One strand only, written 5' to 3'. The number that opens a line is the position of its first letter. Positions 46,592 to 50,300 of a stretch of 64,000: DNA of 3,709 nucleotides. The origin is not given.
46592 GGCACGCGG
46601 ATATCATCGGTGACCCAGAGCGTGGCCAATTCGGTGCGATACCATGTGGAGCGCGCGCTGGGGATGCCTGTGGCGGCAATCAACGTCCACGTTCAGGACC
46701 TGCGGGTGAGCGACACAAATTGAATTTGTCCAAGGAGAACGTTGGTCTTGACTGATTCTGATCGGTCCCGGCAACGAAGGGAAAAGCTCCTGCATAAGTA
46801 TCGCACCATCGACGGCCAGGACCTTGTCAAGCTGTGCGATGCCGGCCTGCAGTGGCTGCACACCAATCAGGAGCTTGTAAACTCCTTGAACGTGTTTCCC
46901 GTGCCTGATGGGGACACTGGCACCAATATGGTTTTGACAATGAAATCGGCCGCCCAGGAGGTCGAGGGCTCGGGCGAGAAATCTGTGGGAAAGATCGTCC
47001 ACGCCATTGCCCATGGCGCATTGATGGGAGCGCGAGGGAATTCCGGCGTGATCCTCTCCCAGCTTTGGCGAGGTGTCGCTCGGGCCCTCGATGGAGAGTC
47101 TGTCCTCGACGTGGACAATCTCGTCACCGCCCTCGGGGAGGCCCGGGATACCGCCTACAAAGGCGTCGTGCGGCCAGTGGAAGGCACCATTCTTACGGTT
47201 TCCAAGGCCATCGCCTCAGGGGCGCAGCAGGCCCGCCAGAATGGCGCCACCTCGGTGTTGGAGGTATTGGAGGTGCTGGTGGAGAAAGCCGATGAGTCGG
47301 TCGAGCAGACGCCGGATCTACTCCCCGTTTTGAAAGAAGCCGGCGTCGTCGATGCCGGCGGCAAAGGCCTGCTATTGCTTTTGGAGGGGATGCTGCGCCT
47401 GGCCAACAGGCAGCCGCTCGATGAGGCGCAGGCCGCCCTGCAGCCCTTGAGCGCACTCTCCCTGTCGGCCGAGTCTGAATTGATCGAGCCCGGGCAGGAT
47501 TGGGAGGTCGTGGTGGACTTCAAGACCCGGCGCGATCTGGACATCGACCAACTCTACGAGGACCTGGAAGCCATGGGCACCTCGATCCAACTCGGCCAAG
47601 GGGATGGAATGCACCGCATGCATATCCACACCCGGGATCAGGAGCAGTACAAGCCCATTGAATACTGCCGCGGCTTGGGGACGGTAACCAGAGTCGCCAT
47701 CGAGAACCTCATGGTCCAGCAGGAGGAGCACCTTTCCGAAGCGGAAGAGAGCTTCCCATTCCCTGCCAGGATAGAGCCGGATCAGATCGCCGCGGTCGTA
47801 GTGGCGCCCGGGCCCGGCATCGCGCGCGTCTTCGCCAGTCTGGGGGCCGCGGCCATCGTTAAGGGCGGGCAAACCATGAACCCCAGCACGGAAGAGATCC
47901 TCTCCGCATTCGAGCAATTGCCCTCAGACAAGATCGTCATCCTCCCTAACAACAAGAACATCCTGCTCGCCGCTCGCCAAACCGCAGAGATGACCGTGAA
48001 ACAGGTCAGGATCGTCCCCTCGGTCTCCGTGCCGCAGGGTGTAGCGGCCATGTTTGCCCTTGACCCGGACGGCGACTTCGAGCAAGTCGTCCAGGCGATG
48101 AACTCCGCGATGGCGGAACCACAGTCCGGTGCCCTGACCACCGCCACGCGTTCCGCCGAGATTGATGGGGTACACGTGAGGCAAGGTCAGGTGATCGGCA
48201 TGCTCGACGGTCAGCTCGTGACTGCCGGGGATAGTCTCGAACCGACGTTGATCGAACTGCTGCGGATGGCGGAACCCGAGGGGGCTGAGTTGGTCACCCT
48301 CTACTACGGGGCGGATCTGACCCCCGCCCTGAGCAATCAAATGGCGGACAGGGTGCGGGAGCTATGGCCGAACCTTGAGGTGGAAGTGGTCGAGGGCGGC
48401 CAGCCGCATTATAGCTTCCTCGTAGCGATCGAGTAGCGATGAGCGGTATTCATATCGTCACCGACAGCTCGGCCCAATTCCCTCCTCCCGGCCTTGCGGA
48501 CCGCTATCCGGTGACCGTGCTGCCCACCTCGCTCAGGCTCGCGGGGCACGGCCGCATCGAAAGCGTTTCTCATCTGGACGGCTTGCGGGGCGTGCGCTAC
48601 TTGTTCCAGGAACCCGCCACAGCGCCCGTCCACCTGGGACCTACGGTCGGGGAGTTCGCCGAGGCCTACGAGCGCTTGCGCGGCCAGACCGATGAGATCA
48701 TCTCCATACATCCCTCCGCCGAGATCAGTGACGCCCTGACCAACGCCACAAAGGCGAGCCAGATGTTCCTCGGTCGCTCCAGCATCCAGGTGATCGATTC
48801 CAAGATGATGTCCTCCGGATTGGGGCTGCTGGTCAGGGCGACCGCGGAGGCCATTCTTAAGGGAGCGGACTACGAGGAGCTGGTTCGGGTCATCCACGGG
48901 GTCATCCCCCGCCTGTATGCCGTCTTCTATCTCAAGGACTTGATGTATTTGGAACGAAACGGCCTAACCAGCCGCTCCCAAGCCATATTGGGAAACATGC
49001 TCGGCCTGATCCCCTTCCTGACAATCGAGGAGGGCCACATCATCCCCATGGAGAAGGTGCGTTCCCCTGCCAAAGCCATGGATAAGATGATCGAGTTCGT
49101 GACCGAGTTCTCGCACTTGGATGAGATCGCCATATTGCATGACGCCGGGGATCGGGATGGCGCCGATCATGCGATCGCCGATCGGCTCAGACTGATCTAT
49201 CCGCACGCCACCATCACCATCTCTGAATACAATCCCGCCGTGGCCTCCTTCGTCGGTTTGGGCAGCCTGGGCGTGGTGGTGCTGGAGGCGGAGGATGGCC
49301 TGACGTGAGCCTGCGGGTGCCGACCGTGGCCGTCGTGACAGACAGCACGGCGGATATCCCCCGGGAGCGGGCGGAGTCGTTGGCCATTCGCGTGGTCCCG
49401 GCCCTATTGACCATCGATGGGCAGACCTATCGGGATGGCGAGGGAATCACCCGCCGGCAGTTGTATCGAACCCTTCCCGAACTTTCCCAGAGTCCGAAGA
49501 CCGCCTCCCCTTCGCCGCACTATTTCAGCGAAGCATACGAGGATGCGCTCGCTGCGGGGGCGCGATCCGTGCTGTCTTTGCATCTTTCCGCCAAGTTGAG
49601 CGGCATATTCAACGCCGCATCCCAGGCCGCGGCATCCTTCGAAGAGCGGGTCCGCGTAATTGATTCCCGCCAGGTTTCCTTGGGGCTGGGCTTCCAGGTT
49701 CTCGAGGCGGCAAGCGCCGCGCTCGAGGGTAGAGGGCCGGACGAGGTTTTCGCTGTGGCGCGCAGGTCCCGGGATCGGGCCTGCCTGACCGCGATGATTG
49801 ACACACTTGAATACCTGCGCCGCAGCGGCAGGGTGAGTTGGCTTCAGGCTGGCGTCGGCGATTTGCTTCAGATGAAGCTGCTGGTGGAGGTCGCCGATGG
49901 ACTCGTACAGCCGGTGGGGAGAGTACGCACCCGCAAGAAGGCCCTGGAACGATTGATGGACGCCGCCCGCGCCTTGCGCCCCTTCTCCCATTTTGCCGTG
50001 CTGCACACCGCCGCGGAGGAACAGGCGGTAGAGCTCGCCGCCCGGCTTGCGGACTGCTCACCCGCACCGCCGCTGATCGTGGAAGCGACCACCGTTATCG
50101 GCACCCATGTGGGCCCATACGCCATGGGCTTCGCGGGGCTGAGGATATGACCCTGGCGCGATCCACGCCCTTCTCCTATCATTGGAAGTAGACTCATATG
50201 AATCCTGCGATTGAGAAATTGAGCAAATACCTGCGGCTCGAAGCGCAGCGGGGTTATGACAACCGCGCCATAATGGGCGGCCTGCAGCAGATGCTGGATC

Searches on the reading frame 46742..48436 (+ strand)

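Call 13: search_protein_families(library=pfam, proteins=[window:46742-48436:+], max_evalue=0.001)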
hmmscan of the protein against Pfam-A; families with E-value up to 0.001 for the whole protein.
window:46742-48436:+ (564 aa): 3 families
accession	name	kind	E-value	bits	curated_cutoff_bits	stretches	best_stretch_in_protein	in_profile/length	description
PF13684.11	FakA-like_C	-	1.1e-68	231.4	23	1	351-564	2-216/216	Fatty acid kinase subunit A-like, C-terminal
PF02734.22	Dak2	-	1.1e-41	143.1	27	1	53-218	1-173/174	DAK2 domain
PF21645.3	FakA-like_M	-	6.4e-09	36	24.9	1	255-329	7-79/80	Fatty acid kinase subunit A-like, middle domain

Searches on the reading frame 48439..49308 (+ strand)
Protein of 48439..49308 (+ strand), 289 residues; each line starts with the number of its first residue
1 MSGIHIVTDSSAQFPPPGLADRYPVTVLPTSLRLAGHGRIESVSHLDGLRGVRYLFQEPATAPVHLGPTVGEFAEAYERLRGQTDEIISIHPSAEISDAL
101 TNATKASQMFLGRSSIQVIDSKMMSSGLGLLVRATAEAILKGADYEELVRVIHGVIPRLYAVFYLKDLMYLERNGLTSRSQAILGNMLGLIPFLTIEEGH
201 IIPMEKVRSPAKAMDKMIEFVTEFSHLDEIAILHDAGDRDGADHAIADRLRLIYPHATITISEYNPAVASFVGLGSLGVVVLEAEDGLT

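Call 13: search_protein_families(library=pfam, proteins=[window:48439-49308:+], max_evalue=0.001)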
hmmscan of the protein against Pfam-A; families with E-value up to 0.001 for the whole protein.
window:48439-49308:+ (289 aa): 2 families
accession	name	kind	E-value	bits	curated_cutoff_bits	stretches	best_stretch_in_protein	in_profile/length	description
PF02645.21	DegV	-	7.8e-48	163.6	27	1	4-283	2-279/280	Uncharacterised protein, DegV family COG1307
PF13684.11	FakA-like_C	-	0.00011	22.1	23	1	72-263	36-203/216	Fatty acid kinase subunit A-like, C-terminal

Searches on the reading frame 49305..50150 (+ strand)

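Call 13: search_protein_families(library=pfam, proteins=[window:49305-50150:+], max_evalue=0.001)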
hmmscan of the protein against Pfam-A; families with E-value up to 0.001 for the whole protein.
window:49305-50150:+ (281 aa): 2 families
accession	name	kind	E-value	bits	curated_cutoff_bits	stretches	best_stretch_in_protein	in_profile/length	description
PF02645.21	DegV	-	3.5e-75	253.3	27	1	8-277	2-276/280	Uncharacterised protein, DegV family COG1307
PF13684.11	FakA-like_C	-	0.00021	21.2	23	1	65-141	28-99/216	Fatty acid kinase subunit A-like, C-terminal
